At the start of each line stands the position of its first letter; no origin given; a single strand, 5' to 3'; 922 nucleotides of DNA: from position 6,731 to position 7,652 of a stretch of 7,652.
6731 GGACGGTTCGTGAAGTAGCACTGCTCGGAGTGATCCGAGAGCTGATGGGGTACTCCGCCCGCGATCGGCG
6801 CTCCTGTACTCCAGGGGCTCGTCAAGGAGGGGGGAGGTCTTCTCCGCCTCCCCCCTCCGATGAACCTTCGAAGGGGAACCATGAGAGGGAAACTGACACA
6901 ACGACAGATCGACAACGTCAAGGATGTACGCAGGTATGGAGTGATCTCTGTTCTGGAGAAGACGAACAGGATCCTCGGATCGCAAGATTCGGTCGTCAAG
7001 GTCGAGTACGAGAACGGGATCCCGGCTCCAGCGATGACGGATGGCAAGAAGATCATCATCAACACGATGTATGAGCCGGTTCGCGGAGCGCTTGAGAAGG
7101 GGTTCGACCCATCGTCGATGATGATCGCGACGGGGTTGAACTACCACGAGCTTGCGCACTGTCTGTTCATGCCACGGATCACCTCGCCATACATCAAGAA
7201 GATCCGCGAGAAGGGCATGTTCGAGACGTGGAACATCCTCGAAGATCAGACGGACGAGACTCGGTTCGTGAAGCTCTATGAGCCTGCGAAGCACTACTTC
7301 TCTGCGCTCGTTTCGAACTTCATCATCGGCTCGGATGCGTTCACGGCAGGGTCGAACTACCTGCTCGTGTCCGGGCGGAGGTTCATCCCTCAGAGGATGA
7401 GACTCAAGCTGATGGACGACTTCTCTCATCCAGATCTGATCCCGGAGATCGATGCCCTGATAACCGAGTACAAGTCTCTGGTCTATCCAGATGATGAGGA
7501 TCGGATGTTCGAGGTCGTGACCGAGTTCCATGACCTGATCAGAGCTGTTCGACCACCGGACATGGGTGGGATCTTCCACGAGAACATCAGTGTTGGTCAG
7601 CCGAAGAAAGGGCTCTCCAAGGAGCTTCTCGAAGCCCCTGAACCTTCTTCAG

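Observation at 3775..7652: Promoter-gated cassette: acidic protein, single-pass membrane protein, MoxR-like ATPase and HExxH partner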

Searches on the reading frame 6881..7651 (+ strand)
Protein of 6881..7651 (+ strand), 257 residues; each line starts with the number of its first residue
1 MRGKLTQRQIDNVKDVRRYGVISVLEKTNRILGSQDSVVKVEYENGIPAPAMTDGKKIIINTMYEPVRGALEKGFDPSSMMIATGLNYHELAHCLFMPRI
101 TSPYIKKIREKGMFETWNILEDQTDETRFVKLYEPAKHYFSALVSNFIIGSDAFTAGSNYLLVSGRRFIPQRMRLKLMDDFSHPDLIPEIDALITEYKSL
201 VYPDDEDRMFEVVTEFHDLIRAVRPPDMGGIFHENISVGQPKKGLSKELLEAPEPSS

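Call 8: search_protein_families(library=pfam, proteins=[window:6881-7651:+], max_evalue=0.1)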
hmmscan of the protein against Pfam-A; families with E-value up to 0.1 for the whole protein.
window:6881-7651:+ (257 aa): 0 families

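Call 64: predict_structure(alignment_id=A3)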
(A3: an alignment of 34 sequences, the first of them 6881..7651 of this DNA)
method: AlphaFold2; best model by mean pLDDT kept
length: 257 residues; sequences in the alignment: 34
mean_pLDDT: 89.6   pTM: 0.89
mean pLDDT of the five models: 89.6, 89.6, 89.5, 89.4, 88.5
residues with pLDDT >= 90: 182; 70-90: 55; 50-70: 19; < 50: 1
segments of 3 or more residues with pLDDT < 50: none
pLDDT, mean of each block of 10 residues (from residue 1): 72 90 90 87 80 93 91 93 96 95 96 94 97 96 91 73 94 93 94 98 97 96 62 80 93 85
secondary structure, 60 per line:
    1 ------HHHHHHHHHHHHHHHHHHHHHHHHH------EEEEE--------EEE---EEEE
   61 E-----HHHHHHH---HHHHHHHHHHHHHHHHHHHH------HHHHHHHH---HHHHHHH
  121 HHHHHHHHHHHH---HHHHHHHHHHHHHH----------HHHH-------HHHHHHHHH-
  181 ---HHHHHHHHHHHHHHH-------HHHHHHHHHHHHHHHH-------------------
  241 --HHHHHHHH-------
elements in order: H7-31 E38-42 E51-53 E57-61 H67-73 H77-96 H103-110 H114-132 H136-149 H160-163 H171-179 H184-198 H206-221 H243-250

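Call 67: fold_search(model_id=the predicted structure, library=pdb)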
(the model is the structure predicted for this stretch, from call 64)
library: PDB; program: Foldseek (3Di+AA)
matches with E <= 10: 176; with E <= 0.001: 0
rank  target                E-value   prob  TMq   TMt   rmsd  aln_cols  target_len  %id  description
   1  4qhf                  8.3e-01  0.38  0.21  0.40   8.5       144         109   14  Crystal structure of Methanocaldococcus jannaschii monomeric selecase (released 2014-07-16)
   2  3m3w_A                9.5e-01  0.03  0.11  0.11  36.9       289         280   13  Crystal structure of mouse PACSIN3 BAR domain mutant (released 2011-03-16)
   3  4jiu                  1.1e+00  0.54  0.25  0.52   5.4       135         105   15  Crystal structure of the metallopeptidase zymogen of Pyrococcus abyssi abylysin (released 2013-06-12)
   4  4qhi_D                1.2e+00  0.44  0.25  0.49   5.9       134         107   11  Crystal structure of Methanocaldococcus jannaschii selecase mutant R36W (released 2014-07-16)
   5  3m3w_B                1.3e+00  0.03  0.11  0.10  33.5       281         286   15  Crystal structure of mouse PACSIN3 BAR domain mutant (released 2011-03-16)
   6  7nup_C                1.7e+00  0.18  0.31  0.12  10.9       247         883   12  Endoplasmic reticulum aminopeptidase 2 complexed with a mixed hydroxamic and sulfonyl ligand (released 2022-06-22)
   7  5cwp                  1.8e+00  0.10  0.24  0.25  13.8       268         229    7  Crystal structure of de novo designed helical repeat protein DHR79 (released 2015-12-16)
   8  4qhi_B                1.9e+00  0.28  0.23  0.44   8.2       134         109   13  Crystal structure of Methanocaldococcus jannaschii selecase mutant R36W (released 2014-07-16)
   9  7skl_A                2.0e+00  0.12  0.26  0.24  11.0       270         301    8  Complex between S. aureus aureolysin and IMPI mutant I57I (released 2022-01-26)
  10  6p06_A                2.1e+00  0.04  0.15  0.15  16.5       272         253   10  Ternary structure of the E52D mutant of ANT-4 with Neomycin and AMPCPP (released 2020-01-29)
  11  2v0o_B                2.1e+00  0.04  0.12  0.11  33.5       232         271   13  FCHO2 F-BAR domain (released 2007-06-26)
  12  7p7p_B                2.2e+00  0.16  0.32  0.13  10.8       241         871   12  Crystal structure of ERAP2 aminopeptidase in complex with phosphinic pseudotripeptide((1R)-1-Amino-3-phenylpropyl){(2S (released 2022-01-26)
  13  5cwb                  2.3e+00  0.05  0.15  0.18  15.6       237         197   11  Crystal structure of de novo designed helical repeat protein DHR4 (released 2015-12-16)
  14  5lds_B                2.4e+00  0.12  0.29  0.11  12.4       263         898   13  Structure of the porcine aminopeptidase N ectodomain (released 2017-04-05)
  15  7bxo_D                2.5e+00  0.04  0.11  0.19  14.7       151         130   10  Crystal structure of the toxin-antitoxin with AMP-PNP (released 2020-09-30)
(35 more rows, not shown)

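Call 71: fold_search(model_id=the predicted structure, library=viral)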
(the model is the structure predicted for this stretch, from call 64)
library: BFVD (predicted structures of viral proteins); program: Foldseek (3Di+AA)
matches with E <= 10: 209; with E <= 0.001: 12
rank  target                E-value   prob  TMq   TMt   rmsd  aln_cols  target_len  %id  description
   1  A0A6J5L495            8.1e-11  1.00  0.78  0.34   4.4       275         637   23  VWFA domain containing protein [uncultured Caudovirales phage]
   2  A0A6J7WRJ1            1.5e-10  1.00  0.75  0.30   8.4       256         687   25  VWFA domain containing protein [uncultured Caudovirales phage]
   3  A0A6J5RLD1            5.9e-10  1.00  0.79  0.31   6.8       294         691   23  VWFA domain containing protein [uncultured Caudovirales phage]
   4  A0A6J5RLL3            1.6e-09  1.00  0.70  0.30   4.5       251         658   22  VWFA domain containing protein [uncultured Caudovirales phage]
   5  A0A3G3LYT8            2.6e-08  1.00  0.68  0.32   5.8       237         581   24  Uncharacterized protein [Brevibacterium phage Cantare]
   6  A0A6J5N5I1            3.2e-08  1.00  0.66  0.26  11.8       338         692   21  VWFA domain containing protein [uncultured Caudovirales phage]
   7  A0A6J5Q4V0            2.7e-06  1.00  0.61  0.23  14.9       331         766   20  VWFA domain containing protein [uncultured Caudovirales phage]
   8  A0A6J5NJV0            2.3e-05  1.00  0.60  0.23  21.0       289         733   15  Cobalt chelatase, CobT subunit [uncultured Caudovirales phage]
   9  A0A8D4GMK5            4.2e-05  1.00  0.50  0.23   7.8       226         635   15  (no name in the UniProt tables at hand)
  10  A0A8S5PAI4            1.3e-04  1.00  0.47  0.22  12.5       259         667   17  Cobalamin biosynthesis protein [Siphoviridae sp. ctmpG14]
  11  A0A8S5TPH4            1.6e-04  1.00  0.51  0.26  16.1       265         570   20  VWFA domain-containing protein [Podoviridae sp. ct2iq11]
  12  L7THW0                2.8e-04  1.00  0.57  0.23   7.4       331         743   15  von Willebrand factor type A [Haloarcula vallismortis tailed virus 1]
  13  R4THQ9                2.2e-03  1.00  0.52  0.20   9.1       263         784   14  VWFA domain-containing protein [Haloarcula californiae tailed virus 2]
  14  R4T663                2.4e-03  1.00  0.52  0.40   7.1       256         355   12  Uncharacterized protein [Haloarcula hispanica tailed virus 2]
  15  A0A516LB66            3.2e-03  1.00  0.57  0.39   8.9       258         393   15  (no name in the UniProt tables at hand)
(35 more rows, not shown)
